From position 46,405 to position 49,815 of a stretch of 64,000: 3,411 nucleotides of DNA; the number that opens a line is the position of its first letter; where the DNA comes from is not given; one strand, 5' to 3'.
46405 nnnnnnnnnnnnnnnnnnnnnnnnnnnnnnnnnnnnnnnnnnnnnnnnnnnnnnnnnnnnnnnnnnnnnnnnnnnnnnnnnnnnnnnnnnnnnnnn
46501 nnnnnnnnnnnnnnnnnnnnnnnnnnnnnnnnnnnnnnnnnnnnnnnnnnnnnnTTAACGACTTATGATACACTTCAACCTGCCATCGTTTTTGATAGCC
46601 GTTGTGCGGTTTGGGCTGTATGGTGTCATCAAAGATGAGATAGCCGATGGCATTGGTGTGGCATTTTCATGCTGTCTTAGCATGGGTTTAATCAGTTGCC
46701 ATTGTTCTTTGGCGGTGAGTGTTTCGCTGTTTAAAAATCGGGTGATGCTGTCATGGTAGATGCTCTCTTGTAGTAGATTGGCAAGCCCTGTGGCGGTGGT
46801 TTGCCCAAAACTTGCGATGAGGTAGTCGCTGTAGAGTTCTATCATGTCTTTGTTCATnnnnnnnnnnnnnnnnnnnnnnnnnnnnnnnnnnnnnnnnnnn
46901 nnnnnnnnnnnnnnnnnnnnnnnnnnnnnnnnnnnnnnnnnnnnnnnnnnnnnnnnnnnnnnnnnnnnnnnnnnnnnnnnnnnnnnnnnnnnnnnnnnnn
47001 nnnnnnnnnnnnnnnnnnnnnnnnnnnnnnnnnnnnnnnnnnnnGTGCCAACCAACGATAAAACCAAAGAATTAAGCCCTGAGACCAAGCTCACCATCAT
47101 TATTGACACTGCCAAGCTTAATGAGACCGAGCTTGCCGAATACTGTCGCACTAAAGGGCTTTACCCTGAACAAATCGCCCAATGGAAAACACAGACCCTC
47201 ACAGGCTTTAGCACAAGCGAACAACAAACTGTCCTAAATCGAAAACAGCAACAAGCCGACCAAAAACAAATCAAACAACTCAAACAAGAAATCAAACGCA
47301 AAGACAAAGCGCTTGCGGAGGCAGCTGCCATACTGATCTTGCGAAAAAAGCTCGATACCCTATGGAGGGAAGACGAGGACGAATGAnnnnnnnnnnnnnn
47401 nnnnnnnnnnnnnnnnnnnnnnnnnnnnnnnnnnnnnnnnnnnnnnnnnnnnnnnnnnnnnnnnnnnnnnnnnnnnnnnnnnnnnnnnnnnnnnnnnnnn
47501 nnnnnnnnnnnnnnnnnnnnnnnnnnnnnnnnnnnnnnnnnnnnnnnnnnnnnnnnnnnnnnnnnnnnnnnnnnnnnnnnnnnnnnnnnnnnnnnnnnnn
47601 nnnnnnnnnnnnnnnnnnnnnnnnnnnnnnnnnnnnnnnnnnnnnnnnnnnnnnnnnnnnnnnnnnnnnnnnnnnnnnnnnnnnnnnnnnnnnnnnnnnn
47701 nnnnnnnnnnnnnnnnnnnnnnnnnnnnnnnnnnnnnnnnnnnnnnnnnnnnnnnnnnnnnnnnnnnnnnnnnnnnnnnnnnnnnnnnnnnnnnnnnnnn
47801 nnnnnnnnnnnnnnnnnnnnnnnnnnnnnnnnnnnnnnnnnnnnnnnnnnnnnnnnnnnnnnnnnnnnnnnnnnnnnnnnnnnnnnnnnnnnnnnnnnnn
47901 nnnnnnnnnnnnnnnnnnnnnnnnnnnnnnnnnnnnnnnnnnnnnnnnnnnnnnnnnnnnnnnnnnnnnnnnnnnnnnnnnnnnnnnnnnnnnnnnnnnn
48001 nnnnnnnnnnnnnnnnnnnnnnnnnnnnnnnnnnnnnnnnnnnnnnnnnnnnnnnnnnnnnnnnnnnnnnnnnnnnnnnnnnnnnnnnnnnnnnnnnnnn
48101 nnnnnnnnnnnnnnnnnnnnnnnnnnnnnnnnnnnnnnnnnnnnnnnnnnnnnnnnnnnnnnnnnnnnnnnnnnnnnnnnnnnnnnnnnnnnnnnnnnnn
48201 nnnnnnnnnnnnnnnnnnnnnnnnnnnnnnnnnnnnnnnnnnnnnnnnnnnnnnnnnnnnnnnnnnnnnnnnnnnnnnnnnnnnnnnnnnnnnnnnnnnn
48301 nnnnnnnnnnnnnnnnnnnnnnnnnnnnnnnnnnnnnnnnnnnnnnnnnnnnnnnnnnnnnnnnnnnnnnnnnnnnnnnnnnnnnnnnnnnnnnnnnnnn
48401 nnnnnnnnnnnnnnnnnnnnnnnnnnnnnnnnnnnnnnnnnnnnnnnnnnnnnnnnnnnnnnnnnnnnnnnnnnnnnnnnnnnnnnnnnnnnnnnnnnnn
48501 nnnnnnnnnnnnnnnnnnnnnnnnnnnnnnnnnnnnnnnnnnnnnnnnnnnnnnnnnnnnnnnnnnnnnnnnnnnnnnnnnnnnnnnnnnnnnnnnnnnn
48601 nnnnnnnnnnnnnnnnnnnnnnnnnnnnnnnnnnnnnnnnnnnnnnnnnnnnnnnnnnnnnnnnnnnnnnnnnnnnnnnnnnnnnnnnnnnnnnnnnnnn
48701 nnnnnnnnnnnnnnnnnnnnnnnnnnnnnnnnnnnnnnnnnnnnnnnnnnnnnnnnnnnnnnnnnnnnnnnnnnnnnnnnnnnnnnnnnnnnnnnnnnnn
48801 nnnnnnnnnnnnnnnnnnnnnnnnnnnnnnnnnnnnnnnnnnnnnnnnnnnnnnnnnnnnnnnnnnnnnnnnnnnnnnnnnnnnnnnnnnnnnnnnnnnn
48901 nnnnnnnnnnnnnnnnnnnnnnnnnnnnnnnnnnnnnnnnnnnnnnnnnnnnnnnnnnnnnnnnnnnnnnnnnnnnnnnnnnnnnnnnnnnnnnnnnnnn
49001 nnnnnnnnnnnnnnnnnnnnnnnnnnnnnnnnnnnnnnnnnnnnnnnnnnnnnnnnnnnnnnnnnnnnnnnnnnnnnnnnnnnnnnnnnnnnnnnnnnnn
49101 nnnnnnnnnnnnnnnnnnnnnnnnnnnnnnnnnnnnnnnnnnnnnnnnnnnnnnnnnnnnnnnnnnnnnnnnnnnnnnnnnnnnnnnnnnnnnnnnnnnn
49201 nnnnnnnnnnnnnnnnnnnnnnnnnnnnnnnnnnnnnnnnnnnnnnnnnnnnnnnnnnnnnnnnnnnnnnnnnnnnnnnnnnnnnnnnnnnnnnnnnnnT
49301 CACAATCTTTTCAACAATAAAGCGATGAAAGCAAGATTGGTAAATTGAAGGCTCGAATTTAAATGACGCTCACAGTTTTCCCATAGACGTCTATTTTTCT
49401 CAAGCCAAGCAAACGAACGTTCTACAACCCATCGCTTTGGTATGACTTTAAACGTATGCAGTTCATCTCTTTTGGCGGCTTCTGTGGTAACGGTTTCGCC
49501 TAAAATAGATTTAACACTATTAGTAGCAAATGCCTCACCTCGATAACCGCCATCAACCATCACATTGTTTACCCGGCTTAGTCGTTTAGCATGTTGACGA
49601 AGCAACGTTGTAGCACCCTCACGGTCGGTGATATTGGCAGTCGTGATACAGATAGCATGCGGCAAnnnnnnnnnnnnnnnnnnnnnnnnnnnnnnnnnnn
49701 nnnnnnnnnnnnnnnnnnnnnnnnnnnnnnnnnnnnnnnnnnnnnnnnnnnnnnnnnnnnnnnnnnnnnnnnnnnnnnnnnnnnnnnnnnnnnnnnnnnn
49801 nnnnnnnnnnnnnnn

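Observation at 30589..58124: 26-kb IS3-bounded composite resistance/metabolic unit inserted into an IS256 transposase gene with a 4-bp ATTC target duplication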

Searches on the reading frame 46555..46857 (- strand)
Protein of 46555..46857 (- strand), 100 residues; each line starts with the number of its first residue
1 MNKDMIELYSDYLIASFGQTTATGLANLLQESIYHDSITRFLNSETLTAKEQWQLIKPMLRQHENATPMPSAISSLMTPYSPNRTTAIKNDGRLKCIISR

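Call 68: search_protein_families(library=pfam, proteins=[window:46555-46857:-], max_evalue=0.001)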
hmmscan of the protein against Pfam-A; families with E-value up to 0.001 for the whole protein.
window:46555-46857:- (100 aa): 0 families
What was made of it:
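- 46544..46924 (-): IS-related fragment (100-aa ORF at 46555-46857). It has no Pfam hit (call 68).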

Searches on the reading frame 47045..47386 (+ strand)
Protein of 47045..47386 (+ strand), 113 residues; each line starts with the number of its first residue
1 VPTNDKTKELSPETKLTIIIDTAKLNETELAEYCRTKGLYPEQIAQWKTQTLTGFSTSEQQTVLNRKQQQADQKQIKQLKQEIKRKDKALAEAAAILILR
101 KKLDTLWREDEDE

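Call 68: search_protein_families(library=pfam, proteins=[window:47045-47386:+], max_evalue=0.001)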
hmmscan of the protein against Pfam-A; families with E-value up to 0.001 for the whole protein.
window:47045-47386:+ (113 aa): 1 family
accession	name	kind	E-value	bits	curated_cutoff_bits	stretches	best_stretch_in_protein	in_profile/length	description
PF01527.26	HTH_Tnp_1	-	5.6e-06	26.9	24.1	1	11-83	8-74/75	Transposase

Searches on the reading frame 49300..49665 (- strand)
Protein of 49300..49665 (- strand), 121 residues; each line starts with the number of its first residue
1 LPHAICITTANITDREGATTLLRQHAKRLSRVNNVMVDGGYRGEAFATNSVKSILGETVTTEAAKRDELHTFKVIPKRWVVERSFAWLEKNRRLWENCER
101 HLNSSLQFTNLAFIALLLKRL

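Call 68: search_protein_families(library=pfam, proteins=[window:49300-49665:-], max_evalue=0.001)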
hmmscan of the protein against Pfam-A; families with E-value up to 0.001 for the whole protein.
window:49300-49665:- (121 aa): 2 families
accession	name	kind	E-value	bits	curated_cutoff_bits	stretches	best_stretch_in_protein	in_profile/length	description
PF01609.27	DDE_Tnp_1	-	1.9e-11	44.5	23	1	2-118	49-200/200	Transposase DDE domain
PF13586.12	DDE_Tnp_1_2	-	4.2e-07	30.7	29.2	1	35-118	1-85/86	Transposase DDE domain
